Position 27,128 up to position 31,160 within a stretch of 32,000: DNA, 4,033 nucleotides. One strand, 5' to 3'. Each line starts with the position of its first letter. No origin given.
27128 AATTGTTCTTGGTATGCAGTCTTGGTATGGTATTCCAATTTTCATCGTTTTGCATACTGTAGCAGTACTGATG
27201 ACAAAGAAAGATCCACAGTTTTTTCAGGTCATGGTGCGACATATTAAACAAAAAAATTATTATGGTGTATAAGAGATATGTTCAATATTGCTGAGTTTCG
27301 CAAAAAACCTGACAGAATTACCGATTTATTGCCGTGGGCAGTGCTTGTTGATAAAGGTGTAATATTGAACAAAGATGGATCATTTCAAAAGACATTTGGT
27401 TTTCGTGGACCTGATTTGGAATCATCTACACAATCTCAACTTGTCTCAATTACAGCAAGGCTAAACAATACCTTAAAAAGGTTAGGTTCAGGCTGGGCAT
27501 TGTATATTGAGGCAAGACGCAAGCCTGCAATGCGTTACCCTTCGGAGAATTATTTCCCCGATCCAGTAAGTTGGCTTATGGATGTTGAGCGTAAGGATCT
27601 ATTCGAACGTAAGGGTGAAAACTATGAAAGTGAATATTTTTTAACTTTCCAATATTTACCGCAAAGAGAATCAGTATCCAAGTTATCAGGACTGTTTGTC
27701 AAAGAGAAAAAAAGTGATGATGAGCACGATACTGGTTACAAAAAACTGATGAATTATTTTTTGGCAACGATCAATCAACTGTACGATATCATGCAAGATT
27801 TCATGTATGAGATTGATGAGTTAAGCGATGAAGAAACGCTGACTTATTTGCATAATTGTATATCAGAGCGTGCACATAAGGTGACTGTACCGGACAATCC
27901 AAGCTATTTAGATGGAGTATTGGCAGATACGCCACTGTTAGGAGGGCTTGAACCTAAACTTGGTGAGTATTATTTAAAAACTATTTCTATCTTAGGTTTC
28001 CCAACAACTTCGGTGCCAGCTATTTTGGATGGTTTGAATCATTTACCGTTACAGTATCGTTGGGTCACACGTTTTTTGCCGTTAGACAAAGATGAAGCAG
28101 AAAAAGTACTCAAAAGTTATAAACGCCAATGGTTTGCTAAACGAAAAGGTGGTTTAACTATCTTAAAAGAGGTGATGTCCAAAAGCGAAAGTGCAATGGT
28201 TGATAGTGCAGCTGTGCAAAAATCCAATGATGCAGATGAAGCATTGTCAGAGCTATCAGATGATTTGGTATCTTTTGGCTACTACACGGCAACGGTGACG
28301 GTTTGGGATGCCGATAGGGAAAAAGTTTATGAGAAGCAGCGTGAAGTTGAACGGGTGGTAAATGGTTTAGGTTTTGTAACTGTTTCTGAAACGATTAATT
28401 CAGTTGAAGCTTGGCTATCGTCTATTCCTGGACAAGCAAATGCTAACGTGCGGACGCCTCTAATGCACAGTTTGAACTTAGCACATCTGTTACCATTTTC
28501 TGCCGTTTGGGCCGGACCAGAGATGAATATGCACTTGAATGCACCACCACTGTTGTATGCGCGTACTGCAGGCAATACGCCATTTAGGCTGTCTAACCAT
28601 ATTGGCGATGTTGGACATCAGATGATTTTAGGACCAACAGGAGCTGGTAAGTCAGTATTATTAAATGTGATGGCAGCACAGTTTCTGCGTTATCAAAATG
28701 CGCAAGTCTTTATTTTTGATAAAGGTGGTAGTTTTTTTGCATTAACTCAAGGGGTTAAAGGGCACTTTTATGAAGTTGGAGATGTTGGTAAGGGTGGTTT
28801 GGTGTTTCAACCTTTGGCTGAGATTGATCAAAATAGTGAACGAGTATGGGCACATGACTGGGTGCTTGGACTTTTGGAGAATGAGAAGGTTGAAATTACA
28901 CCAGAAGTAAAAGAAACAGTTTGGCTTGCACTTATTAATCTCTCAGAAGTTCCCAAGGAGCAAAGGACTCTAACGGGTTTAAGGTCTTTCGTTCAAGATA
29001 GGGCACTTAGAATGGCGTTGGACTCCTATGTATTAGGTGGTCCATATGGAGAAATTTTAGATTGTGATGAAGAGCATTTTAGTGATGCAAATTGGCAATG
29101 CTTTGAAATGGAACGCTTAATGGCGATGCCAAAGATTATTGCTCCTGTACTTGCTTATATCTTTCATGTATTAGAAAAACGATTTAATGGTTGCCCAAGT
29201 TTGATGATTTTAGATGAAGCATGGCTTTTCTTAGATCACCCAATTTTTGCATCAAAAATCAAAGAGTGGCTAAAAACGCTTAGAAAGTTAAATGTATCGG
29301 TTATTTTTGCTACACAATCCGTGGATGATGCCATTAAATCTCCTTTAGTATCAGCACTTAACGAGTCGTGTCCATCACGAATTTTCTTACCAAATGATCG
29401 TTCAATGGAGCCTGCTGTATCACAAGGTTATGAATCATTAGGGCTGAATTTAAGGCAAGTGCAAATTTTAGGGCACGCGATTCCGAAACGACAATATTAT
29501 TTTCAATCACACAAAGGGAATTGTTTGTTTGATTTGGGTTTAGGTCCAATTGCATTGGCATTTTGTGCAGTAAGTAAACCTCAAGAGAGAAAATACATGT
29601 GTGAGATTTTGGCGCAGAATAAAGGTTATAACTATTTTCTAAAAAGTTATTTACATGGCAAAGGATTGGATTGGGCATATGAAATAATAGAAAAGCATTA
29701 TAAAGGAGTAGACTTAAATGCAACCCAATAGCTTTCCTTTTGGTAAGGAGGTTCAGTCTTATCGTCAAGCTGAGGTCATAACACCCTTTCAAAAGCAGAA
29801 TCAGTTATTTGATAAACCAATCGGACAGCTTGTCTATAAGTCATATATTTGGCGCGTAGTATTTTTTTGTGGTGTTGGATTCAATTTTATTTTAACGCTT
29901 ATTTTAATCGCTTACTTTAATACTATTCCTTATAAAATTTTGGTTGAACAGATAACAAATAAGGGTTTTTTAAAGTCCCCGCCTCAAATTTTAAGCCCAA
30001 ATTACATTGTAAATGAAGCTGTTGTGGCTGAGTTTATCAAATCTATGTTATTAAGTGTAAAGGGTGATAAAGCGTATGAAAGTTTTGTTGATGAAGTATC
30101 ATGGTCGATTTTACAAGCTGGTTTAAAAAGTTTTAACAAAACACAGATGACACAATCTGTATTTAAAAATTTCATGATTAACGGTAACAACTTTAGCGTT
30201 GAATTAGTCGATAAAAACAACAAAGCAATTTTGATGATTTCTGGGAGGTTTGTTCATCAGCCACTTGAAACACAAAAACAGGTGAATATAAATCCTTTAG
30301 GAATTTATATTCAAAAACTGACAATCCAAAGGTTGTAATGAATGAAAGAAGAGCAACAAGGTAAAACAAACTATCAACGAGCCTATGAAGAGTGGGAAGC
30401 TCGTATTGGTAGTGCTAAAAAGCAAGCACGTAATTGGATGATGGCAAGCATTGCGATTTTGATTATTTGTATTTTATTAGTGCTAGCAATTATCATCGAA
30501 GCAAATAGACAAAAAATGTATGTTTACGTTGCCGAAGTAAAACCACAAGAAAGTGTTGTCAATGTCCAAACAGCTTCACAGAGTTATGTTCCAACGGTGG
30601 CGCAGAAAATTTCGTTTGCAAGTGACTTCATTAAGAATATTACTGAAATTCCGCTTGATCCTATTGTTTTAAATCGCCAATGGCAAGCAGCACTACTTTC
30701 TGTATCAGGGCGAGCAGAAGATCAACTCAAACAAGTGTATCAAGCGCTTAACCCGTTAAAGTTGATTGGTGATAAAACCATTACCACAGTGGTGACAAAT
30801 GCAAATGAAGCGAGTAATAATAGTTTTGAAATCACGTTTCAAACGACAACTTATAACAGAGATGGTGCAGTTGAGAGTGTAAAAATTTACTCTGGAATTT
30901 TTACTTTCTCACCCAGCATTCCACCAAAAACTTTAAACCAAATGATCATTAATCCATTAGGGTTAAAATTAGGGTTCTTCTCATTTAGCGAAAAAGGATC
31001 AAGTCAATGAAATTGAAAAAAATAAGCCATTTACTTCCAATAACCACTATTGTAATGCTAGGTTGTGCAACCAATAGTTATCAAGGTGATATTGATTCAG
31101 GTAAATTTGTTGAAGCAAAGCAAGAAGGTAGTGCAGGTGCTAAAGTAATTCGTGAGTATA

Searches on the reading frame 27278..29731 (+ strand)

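Call 6: search_protein_families(library=ncbifam, proteins=[window:27278-29731:+], max_evalue=0.01)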
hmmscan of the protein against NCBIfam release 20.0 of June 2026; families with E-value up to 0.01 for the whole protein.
window:27278-29731:+ (817 aa): 17 families
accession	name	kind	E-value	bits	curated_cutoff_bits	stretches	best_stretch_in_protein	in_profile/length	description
NF010447.0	PRK13873.1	equivalog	0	1167.7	1020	1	1-807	1-804/815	conjugal transfer protein TrbE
NF010404.0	PRK13830.1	subfamily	5.6e-197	656.2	810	1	1-804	1-815/818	conjugal transfer protein TrbE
NF010466.0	PRK13891.1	subfamily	1.7e-194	648.2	1322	1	4-798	33-844/852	conjugal transfer protein TrbE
TIGR00929.1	VirB4_CagE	subfamily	1.6e-138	463.2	643.1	1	8-758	2-752/792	VirB4 family type IV secretion/conjugal transfer ATPase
NF010473.0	PRK13898.1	equivalog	1.1e-65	222.1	1050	1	307-709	308-713/801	type IV secretion system ATPase VirB4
NF010427.0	PRK13853.1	equivalog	4.2e-37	127.5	957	1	307-758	291-745/789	type IV secretion system protein VirB4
TIGR02746.1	TraC-F-type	equivalog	8.5e-28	96.7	567.05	1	302-714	285-718/800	type IV secretion system protein TraC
TIGR03783.1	Bac_Flav_CT_G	subfamily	9.5e-15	53.5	261.55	2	579-705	601-732/829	TraG family conjugative transposon ATPase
TIGR03744.1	traC_PFL_4706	equivalog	1.5e-13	49.6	520.6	1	301-494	329-523/892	conjugative transfer ATPase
NF045971.1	conju_CD1110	equivalog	1.1e-08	33.9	325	1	228-498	206-468/752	VirB4-like conjugal transfer ATPase, CD1110 family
NF045975.1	VirB4_plasma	equivalog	6.4e-08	30.8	590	1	641-691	761-813/894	Mbov_0397 family ICE element conjugal transfer ATPase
NF040840.2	tungstate_WtpC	equivalog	2.2e-05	23.9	440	0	442-477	23-57/347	tungstate ABC transporter ATP-binding protein WtpC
NF041017.1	DNA_import_CedB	equivalog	0.0001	21.1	700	1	328-482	166-312/590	DNA import protein CedB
NF008039.0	PRK10771.1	equivalog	0.0011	18.4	298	1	435-479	15-58/234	thiamine ABC transporter ATP-binding protein ThiQ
TIGR03864.1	PQQ_ABC_ATP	hypoth_equivalog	0.0019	17.7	302.25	0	448-479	30-60/236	ABC transporter, ATP-binding subunit, PQQ-dependent alcohol dehydrogenase system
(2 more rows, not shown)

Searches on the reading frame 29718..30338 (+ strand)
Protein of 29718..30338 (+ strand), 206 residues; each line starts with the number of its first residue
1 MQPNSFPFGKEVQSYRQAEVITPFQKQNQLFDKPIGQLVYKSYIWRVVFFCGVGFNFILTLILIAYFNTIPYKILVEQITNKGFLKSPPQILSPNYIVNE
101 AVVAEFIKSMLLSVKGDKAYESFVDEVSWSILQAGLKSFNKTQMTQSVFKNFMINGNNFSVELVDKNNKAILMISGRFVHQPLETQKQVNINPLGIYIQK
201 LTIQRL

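Call 6: search_protein_families(library=ncbifam, proteins=[window:29718-30338:+], max_evalue=0.01)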
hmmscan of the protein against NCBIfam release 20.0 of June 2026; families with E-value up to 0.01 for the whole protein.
window:29718-30338:+ (206 aa): 1 family
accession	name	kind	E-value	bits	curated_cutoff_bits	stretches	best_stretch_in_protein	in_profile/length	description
NF010446.0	PRK13872.1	equivalog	1.1e-07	31.8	152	1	15-109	10-108/228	conjugal transfer protein TrbF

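Call 55: search_protein_families(library=pfam, proteins=[window:29718-30338:+], max_evalue=0.05)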
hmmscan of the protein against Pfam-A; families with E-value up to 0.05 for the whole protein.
window:29718-30338:+ (206 aa): 1 family
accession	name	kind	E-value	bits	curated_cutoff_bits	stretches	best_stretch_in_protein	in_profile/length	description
PF04335.19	VirB8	-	1.6e-05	25.3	23.2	0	174-204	180-211/213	VirB8 protein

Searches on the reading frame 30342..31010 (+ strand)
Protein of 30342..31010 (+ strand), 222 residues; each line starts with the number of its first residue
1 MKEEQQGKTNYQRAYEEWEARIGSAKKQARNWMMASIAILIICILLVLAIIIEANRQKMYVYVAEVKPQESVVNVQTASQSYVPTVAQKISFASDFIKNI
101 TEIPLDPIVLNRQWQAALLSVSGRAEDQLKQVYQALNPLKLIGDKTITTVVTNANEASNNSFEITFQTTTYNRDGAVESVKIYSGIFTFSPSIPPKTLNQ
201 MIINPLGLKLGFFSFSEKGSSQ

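Call 6: search_protein_families(library=ncbifam, proteins=[window:30342-31010:+], max_evalue=0.01)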
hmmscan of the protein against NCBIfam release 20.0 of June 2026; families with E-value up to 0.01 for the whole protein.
window:30342-31010:+ (222 aa): 3 families
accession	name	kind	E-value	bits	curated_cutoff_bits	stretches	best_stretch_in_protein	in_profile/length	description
NF010446.0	PRK13872.1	equivalog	7.4e-38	130.4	152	1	5-216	14-223/228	conjugal transfer protein TrbF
NF010410.0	PRK13836.1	subfamily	5.5e-14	52.2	369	1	2-214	2-215/220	conjugal transfer protein TrbF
NF010462.0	PRK13887.1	subfamily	8.6e-07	28.4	332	1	4-216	27-247/250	conjugal transfer protein TrbF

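Call 40: find_encoding_contigs(protein=window:30342-31010:+, flank=10000, max_places=2)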
Protein window:30342-31010:+ (222 aa): 1 contig read that carries it; 1 place shown.
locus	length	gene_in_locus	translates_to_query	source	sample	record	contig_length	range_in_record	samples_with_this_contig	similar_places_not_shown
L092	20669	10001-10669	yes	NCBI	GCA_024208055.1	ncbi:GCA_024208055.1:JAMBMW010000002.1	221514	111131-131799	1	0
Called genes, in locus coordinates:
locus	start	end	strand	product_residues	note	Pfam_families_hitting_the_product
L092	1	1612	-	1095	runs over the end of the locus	PF04357:TamB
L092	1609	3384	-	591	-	PF17243:POTRA_TamA_1, PF07244:POTRA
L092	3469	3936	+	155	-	PF00383:dCMP_cyt_deam_1, PF14437:MafB19-deam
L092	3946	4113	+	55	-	-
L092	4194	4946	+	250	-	PF13723:Ketoacyl-synt_2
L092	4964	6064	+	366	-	PF01118:Semialdhyde_dh, PF02774:Semialdhyde_dhC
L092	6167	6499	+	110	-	PF04956:TrbC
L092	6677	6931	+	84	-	PF05101:VirB3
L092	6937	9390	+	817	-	PF27097:VirB4_TrbE_N, PF01935:DUF87 (faint), PF03135:CagE_TrbE_VirB, PF12846:AAA_10 (faint), PF19044:P-loop_TraG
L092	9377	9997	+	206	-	PF04335:VirB8 (faint)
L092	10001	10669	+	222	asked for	PF04335:VirB8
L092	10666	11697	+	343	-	PF03524:CagX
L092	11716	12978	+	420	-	PF03743:TrbI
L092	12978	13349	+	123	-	-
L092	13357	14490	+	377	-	PF04610:TrbL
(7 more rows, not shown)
